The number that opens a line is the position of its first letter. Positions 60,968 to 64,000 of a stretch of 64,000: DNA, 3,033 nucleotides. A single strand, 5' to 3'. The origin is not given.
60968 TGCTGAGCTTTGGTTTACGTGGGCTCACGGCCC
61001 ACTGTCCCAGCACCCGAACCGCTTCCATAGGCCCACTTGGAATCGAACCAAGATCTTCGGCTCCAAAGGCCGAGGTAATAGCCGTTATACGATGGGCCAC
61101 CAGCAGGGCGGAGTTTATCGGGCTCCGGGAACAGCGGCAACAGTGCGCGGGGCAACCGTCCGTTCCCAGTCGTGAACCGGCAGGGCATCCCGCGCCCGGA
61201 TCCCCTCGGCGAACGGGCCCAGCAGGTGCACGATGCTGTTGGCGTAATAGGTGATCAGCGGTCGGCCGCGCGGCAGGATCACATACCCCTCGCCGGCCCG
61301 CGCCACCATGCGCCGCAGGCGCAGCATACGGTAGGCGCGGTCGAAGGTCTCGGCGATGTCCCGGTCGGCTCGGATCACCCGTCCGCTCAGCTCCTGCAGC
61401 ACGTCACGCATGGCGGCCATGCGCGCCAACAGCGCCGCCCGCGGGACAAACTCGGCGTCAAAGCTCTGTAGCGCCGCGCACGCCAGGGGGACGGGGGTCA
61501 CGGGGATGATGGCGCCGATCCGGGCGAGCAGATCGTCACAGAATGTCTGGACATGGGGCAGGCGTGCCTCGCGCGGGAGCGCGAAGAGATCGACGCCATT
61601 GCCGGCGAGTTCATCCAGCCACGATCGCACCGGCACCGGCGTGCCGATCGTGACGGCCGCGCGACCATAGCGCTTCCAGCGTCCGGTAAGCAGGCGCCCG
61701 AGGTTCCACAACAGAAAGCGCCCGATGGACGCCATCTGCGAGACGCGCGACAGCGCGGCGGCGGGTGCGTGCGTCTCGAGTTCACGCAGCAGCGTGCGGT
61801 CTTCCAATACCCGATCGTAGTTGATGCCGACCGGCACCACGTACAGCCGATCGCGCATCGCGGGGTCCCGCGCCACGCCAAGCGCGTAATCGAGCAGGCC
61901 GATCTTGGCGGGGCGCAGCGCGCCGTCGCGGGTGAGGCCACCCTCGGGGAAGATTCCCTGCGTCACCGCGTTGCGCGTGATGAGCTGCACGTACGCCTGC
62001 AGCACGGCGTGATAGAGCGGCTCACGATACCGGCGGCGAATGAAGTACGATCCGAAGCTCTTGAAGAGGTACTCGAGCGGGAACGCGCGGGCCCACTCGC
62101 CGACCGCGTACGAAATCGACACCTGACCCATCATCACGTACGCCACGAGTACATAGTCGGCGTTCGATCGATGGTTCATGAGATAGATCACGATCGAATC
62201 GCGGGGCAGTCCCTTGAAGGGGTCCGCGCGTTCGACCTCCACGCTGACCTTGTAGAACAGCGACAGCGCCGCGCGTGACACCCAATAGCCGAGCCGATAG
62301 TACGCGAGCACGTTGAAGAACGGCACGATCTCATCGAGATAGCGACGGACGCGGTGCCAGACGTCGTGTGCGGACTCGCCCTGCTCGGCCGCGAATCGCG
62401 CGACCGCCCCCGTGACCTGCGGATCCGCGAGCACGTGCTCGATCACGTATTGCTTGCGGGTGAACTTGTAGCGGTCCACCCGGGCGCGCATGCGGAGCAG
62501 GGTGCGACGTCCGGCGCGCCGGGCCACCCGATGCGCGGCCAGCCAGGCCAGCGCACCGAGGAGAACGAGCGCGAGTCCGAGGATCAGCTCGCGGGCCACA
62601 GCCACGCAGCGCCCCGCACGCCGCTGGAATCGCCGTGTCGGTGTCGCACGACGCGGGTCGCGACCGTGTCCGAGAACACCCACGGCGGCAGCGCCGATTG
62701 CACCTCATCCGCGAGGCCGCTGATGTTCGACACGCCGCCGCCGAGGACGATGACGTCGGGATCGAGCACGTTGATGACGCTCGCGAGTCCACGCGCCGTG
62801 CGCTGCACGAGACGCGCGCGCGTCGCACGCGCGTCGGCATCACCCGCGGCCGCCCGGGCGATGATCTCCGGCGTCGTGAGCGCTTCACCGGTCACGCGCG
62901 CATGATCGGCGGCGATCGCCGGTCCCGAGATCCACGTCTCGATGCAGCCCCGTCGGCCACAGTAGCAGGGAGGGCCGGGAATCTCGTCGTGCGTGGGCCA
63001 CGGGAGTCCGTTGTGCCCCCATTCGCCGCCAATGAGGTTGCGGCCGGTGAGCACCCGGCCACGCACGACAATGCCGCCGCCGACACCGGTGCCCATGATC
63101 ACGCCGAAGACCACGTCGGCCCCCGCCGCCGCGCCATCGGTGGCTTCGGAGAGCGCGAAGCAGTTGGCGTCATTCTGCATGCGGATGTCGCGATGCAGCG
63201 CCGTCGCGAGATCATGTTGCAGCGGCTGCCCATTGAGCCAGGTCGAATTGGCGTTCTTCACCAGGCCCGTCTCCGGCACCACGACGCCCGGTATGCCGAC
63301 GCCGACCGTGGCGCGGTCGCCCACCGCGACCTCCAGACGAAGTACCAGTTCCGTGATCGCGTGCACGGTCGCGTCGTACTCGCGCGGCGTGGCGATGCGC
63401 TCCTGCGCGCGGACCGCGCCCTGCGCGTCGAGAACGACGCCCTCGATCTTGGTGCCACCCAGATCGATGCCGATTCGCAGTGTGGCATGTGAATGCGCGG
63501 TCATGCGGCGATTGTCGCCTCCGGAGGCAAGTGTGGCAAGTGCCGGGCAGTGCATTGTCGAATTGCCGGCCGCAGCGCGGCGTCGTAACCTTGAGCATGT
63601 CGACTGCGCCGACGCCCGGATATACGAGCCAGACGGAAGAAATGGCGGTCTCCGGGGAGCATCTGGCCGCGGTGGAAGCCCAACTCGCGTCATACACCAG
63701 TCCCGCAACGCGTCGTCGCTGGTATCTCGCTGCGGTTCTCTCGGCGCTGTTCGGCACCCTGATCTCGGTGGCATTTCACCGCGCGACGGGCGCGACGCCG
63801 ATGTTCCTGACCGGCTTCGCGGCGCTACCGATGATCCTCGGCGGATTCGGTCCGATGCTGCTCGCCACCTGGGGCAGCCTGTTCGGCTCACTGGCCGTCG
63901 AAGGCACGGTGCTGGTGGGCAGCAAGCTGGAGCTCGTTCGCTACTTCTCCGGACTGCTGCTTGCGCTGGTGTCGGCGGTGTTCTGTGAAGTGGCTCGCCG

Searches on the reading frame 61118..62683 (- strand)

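Call 48: search_protein_families(library=pfam, proteins=[window:61118-62683:-], max_evalue=0.01)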
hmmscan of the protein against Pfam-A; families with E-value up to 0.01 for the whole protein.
window:61118-62683:- (522 aa): 2 families
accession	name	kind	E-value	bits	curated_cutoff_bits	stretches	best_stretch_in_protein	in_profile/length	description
PF19277.4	GPAT_C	-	7.3e-17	62.1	25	1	335-488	26-185/344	Glycerol-3-phosphate acyltransferase C-terminal region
PF01553.26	Acyltransferase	-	1.7e-14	54.2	23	1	159-287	10-131/132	Acyltransferase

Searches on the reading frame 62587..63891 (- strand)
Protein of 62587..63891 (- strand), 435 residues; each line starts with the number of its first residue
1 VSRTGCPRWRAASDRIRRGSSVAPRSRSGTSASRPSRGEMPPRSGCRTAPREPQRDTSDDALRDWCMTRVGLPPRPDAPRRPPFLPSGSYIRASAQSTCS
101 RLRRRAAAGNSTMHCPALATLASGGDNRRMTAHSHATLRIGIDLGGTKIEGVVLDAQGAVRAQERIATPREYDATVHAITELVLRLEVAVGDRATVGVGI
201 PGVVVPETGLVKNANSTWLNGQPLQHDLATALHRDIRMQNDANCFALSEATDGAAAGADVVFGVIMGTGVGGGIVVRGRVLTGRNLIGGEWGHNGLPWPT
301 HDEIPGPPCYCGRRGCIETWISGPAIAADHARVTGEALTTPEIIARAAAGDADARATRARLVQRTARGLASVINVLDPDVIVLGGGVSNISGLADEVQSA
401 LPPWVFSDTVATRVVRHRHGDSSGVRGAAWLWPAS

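Call 48: search_protein_families(library=pfam, proteins=[window:62587-63891:-], max_evalue=0.01)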
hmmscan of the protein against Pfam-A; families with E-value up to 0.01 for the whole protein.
window:62587-63891:- (435 aa): 2 families
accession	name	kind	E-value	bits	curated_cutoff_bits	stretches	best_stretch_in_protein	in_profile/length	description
PF00480.26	ROK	-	1.1e-74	252.1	22.9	1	140-433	2-292/294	ROK family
PF01869.26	BcrAD_BadFG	-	2.2e-05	24.5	31.5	1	140-202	1-71/271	BadF/BadG/BcrA/BcrD ATPase family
